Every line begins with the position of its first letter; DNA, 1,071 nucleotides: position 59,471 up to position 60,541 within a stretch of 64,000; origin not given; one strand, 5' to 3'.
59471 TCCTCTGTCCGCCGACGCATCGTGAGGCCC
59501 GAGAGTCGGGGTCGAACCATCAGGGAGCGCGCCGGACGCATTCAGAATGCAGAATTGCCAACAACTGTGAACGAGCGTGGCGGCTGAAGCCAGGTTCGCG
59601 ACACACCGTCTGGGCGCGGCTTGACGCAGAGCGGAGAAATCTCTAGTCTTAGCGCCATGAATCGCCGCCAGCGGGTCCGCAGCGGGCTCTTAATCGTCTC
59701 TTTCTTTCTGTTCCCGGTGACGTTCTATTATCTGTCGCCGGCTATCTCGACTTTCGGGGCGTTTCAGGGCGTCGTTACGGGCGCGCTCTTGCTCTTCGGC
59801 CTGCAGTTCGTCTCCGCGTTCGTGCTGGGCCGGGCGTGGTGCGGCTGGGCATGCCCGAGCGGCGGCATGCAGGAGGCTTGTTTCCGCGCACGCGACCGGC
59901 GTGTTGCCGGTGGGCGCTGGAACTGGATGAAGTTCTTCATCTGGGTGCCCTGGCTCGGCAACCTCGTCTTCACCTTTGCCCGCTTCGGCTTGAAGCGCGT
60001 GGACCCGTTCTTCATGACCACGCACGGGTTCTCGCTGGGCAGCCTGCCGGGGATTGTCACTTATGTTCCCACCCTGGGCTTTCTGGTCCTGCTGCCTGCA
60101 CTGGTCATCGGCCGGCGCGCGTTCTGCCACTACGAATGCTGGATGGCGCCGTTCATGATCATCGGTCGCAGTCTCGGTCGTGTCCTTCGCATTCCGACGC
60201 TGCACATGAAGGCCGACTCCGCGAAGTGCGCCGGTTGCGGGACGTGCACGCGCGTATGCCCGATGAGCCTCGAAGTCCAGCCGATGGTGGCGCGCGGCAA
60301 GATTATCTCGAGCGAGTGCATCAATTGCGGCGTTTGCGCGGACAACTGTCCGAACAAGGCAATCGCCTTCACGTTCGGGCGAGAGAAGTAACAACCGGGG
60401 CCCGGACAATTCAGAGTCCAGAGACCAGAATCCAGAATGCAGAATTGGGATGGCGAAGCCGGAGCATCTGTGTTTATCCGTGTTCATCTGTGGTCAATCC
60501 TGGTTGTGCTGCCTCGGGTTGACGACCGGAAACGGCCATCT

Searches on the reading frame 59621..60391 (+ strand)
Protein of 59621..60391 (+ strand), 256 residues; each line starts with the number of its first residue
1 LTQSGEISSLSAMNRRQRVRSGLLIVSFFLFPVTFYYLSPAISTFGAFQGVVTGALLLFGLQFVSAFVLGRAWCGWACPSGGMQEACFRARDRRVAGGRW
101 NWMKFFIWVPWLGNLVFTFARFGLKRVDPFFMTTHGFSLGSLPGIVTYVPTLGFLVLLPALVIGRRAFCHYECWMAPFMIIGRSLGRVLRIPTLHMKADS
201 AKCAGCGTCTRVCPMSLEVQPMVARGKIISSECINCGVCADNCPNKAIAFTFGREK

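Call 96: search_protein_families(library=ncbifam, proteins=[window:59621-60391:+], max_evalue=0.001)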
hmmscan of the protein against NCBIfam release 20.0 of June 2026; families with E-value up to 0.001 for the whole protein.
window:59621-60391:+ (256 aa): 38 families (the best 25 are shown)
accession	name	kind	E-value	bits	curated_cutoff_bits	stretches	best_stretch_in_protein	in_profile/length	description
TIGR02163.1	napH_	subfamily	1.7e-16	60.5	213.05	1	53-251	64-254/255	NapH/MauN family ferredoxin-type protein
NF007013.0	PRK09477.1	equivalog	3.1e-13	49.5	234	1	153-252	181-278/286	quinol dehydrogenase ferredoxin subunit NapH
NF040864.1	HgcB_ferredoxin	equivalog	7.9e-11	41.7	99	1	196-252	9-65/93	mercury methylation ferredoxin HgcB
NF058577.1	FdxA_fam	equivalog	3.4e-08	33.6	65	1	228-249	4-25/52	4Fe-4S ferredoxin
NF040770.1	hetero_SS_HdrA2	exception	4.3e-08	31.7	1100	1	190-251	566-626/777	CoB-CoM heterodisulfide reductase HdrA2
NF006221.0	PRK08348.1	subfamily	5.5e-08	32.6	124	1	197-249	40-93/136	NADH-plastoquinone oxidoreductase subunit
TIGR02745.1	ccoG_rdxA_fixG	equivalog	3.2e-07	29.7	316.7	1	56-104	60-106/435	cytochrome c oxidase accessory protein CcoG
NF007382.0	PRK09898.1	equivalog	3.4e-07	30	213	1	197-248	150-198/208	ferredoxin-like protein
NF038196.1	ferrodoxin_EFR1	subfamily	7e-07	29.5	75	1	196-250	180-231/242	EFR1 family ferrodoxin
TIGR01971.1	NuoI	subfamily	1.3e-06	28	113.05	1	194-251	35-101/121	NADH-quinone oxidoreductase, chain I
TIGR02700.1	flavo_MJ0208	hypoth_equivalog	1.4e-06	27.8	251.35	1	197-249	144-195/234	dihydromethanopterin reductase (acceptor)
NF033683.1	di_4Fe-4S_YfhL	equivalog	3e-06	27.4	86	1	228-249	4-25/80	YfhL family 4Fe-4S dicluster ferredoxin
TIGR03294.1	FrhG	equivalog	3.6e-06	26.9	245.5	1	200-246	173-218/228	coenzyme F420 hydrogenase subunit gamma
NF043039.1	HgcAB_like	equivalog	4.9e-06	26.4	285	1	192-248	291-349/350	HgcAB-like fusion protein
NF005503.0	PRK07118.1-2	equivalog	5.1e-06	26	252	1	195-251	161-232/292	RnfABCDGE type electron transport complex subunit B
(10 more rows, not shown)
